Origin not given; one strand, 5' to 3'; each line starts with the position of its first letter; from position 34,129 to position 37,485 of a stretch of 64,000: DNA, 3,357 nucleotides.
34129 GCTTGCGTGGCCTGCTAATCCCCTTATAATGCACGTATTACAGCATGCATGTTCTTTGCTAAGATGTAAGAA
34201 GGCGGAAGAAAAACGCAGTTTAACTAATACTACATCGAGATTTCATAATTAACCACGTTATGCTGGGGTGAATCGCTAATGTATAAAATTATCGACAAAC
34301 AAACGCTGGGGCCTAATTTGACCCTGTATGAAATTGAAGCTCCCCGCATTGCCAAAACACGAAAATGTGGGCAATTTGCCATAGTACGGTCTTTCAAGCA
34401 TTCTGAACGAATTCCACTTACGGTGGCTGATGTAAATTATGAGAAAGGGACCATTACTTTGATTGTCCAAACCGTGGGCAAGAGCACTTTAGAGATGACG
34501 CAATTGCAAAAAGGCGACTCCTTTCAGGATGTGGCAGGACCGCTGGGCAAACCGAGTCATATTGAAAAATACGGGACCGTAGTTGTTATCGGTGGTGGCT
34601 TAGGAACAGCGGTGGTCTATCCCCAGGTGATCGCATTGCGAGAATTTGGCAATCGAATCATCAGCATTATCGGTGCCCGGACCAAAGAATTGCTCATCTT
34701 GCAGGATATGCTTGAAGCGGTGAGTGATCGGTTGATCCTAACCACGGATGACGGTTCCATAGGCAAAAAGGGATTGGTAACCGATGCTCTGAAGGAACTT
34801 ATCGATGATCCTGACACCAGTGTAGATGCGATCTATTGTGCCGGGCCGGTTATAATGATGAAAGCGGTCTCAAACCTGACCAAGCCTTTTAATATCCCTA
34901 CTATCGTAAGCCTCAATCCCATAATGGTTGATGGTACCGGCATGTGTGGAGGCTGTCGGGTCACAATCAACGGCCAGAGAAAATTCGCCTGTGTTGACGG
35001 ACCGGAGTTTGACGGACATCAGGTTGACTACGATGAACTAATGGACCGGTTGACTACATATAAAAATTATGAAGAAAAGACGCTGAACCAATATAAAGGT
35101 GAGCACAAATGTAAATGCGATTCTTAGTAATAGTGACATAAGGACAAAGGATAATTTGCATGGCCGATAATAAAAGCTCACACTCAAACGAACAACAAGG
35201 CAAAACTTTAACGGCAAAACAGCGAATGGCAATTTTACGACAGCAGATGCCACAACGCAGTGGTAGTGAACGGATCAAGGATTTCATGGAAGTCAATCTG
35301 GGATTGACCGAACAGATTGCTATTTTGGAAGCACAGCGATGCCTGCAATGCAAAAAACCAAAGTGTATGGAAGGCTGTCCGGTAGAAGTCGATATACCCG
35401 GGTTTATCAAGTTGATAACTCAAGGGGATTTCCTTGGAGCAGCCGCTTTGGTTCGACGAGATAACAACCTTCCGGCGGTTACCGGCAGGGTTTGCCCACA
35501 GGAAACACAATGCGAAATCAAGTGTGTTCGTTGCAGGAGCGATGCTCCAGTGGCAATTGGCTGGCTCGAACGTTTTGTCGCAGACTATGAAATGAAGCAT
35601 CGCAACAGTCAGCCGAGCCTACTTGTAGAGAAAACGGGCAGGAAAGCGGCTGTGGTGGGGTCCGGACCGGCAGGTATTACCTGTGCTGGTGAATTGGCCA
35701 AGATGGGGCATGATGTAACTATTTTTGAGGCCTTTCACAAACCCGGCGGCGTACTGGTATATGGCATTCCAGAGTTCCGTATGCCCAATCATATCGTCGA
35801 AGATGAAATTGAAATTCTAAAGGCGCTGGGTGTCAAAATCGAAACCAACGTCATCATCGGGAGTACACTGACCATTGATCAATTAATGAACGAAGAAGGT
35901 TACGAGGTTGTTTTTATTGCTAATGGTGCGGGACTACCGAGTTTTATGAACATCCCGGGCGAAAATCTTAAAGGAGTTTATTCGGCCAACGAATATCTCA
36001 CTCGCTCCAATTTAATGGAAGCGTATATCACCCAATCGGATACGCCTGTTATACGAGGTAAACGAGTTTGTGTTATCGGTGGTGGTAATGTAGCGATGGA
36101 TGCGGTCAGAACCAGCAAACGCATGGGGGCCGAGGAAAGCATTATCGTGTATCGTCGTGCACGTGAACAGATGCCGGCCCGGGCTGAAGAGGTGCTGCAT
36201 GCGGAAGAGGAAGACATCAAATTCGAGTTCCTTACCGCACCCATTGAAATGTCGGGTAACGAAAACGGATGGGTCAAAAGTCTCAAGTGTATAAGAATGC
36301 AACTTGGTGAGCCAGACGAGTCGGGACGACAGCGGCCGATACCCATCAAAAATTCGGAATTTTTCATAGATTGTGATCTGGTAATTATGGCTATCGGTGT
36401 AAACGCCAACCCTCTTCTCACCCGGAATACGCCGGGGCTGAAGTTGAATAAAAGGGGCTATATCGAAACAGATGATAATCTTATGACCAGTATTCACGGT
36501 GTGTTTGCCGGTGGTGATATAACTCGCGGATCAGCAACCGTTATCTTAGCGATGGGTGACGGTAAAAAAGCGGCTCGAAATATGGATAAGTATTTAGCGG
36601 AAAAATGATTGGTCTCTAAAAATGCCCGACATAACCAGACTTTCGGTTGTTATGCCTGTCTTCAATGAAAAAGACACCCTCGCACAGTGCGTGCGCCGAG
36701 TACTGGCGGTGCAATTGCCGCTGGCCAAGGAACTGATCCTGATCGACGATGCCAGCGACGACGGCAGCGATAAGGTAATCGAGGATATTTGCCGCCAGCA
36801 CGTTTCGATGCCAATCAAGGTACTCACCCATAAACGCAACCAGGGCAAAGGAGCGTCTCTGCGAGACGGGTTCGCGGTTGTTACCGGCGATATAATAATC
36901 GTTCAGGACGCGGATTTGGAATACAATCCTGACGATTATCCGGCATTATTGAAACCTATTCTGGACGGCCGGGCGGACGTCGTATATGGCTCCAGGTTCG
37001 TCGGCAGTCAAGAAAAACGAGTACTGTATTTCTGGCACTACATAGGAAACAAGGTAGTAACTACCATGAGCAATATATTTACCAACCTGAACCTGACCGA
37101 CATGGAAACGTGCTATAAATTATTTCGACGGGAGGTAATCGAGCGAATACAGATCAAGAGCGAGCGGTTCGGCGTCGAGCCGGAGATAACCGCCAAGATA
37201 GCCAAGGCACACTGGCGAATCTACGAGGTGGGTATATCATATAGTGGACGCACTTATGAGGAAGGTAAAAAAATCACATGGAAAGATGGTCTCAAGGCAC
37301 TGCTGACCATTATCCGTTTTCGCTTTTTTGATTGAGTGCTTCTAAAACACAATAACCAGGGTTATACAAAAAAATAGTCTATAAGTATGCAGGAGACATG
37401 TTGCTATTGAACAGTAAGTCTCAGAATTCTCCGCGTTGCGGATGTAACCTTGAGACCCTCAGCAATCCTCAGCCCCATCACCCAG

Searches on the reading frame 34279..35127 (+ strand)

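Call 64: search_protein_families(library=pfam, proteins=[window:34279-35127:+], max_evalue=0.001)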
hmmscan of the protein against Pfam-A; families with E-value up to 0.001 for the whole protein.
window:34279-35127:+ (282 aa): 2 families
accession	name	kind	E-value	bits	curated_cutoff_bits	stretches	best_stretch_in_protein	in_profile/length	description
PF10418.14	DHODB_Fe-S_bind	-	4.4e-14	52.3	23.9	1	213-250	1-41/41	Iron-sulfur cluster binding domain of dihydroorotate dehydrogenase B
PF00175.26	NAD_binding_1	-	0.0009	20.3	22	0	104-198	2-108/109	Oxidoreductase NAD-binding domain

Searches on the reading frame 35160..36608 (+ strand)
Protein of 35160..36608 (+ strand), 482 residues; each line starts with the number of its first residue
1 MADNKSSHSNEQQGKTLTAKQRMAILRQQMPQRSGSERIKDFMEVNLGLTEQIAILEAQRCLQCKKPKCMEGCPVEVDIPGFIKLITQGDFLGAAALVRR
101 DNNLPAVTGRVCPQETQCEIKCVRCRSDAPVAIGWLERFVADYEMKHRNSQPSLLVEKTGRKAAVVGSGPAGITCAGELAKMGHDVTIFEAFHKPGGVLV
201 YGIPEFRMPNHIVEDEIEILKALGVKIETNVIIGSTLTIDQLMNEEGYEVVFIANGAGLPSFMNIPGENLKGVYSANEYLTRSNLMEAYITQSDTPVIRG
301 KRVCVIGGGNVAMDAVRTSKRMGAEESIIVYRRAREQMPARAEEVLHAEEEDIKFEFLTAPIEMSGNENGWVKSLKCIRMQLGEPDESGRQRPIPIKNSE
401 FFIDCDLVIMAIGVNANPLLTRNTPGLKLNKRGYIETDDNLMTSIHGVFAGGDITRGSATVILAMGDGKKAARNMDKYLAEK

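Call 64: search_protein_families(library=pfam, proteins=[window:35160-36608:+], max_evalue=0.001)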
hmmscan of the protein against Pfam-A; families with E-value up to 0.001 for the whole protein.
window:35160-36608:+ (482 aa): 13 families
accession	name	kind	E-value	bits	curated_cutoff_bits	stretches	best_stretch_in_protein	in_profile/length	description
PF14691.11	Fer4_20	-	8.9e-41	138.7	25.8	1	38-147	1-111/113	Dihydroprymidine dehydrogenase domain II, 4Fe-4S cluster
PF07992.20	Pyr_redox_2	-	2.1e-36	126.3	26.1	1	162-468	2-291/291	Pyridine nucleotide-disulphide oxidoreductase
PF00070.33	Pyr_redox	-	9.2e-11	42.6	22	1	162-195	1-34/82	Pyridine nucleotide-disulphide oxidoreductase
PF13738.12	Pyr_redox_3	-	2.3e-09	37.4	30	0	251-450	128-303/305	Pyridine nucleotide-disulphide oxidoreductase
PF01262.27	AlaDh_PNT_C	-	7.9e-08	32.4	23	1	274-337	3-65/214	Alanine dehydrogenase/PNT, C-terminal domain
PF13450.12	NAD_binding_8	-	1.2e-07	32.3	21.9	1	165-198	1-34/68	NAD(P)-binding Rossmann-like domain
PF01266.30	DAO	-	1e-06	29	27.9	1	163-196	2-35/353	FAD dependent oxidoreductase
PF12831.13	FAD_oxidored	-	1.4e-05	25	27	1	164-214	3-53/416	FAD dependent oxidoreductase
PF13241.12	NAD_binding_7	-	2.9e-05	25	22.1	0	298-345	5-55/104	Putative NAD(P)-binding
PF01946.23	Thi4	-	6.6e-05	22.7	26.2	1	163-229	20-86/235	Thi4 family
PF03486.20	HI0933_like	-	0.00014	21.9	50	1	162-196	2-36/244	HI0933-like protein Rossmann domain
PF02826.25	2-Hacid_dh_C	-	0.00022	21.1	25.1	0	296-340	32-75/178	D-isomer specific 2-hydroxyacid dehydrogenase, NAD binding domain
PF01593.30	Amino_oxidase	-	0.00081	19.2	19.8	0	171-197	2-28/443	Flavin containing amine oxidoreductase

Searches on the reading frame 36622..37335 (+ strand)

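Call 3: search_protein_families(library=pfam, proteins=[window:36622-37335:+], max_evalue=0.01)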
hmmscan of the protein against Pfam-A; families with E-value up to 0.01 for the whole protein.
window:36622-37335:+ (237 aa): 3 families
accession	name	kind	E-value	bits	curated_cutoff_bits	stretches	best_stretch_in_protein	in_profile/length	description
PF00535.33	Glycos_transf_2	-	2.6e-36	125.5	23.3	1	8-176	1-167/168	Glycosyl transferase family 2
PF13641.12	Glyco_tranf_2_3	-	1.6e-08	35.3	27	1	7-176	3-174/230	Glycosyltransferase like family 2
PF10111.15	Glyco_tranf_2_2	-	0.0001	22.3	27.3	1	8-111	1-104/276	Glycosyltransferase like family 2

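Call 4: search_protein_families(library=ncbifam, proteins=[window:36622-37335:+], max_evalue=0.01)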
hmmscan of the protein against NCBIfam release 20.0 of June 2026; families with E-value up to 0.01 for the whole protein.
window:36622-37335:+ (237 aa): 21 families
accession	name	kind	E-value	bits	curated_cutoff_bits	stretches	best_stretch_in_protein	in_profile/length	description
TIGR04182.1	glyco_TIGR04182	equivalog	3.7e-32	111.9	325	1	8-232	3-216/293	S-layer glycoprotein N-glycosyltransferase AglJ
NF007986.1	PRK10714.1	equivalog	6.2e-24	84.6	529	1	3-216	4-209/316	undecaprenyl-phosphate 4-deoxy-4-formamido-L-arabinose transferase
NF058614.1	PPMAGASynPpgS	equivalog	1.6e-16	60.4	370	1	9-208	4-199/226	polyprenyl-phospho-N-acetylgalactosaminyl synthase PpgS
NF047588.1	GlcsyltransPgfSStrep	equivalog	6.5e-16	58.4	500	1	6-177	2-168/308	glycosyltransferase PgfS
NF010496.0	PRK13915.1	equivalog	1.3e-14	54.1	262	1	5-115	31-144/307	glucosyl-3-phosphoglycerate synthase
NF007482.0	PRK10073.1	equivalog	2.2e-14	53.2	423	1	3-121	4-118/334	glycosyltransferase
TIGR03937.1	PgaC_IcaA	equivalog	5.4e-14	52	422.3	1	3-99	43-136/407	poly-beta-1,6-N-acetyl-D-glucosamine synthase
NF041391.1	DPhHxTase_Halo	equivalog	2.2e-13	49.7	375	1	13-213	3-189/213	dolichyl-phosphate hexose transferase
TIGR03965.1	mycofact_glyco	equivalog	7.8e-11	41.5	280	1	5-121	74-187/467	mycofactocin biosynthesis glycosyltransferase MftF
NF053739.1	GlytfEpsEBac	equivalog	2.4e-10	39.9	450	1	6-98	2-92/265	glycosyltransferase EpsE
TIGR04283.1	glyco_like_mftF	equivalog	1.3e-09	38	182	1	7-140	1-122/221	TIGR04283 family arsenosugar biosynthesis glycosyltransferase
NF041875.1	EPS_EpsD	equivalog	1.9e-09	37.4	370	1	7-130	1-121/325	exopolysaccharide biosynthesis glycosyltransferase EpsD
TIGR03111.1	glyc2_xrt_Gpos1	hypoth_equivalog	2.3e-07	30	363.95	1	6-102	50-145/439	TIGR03111 family XrtG-associated glycosyltransferase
TIGR03469.1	HpnB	hypoth_equivalog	3.9e-07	29.4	379.25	1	7-118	46-165/386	hopene-associated glycosyltransferase HpnB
NF047683.1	TeichurnBiosyTuaG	equivalog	1.2e-06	28.4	400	1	6-105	7-103/252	teichuronic acid biosynthesis protein TuaG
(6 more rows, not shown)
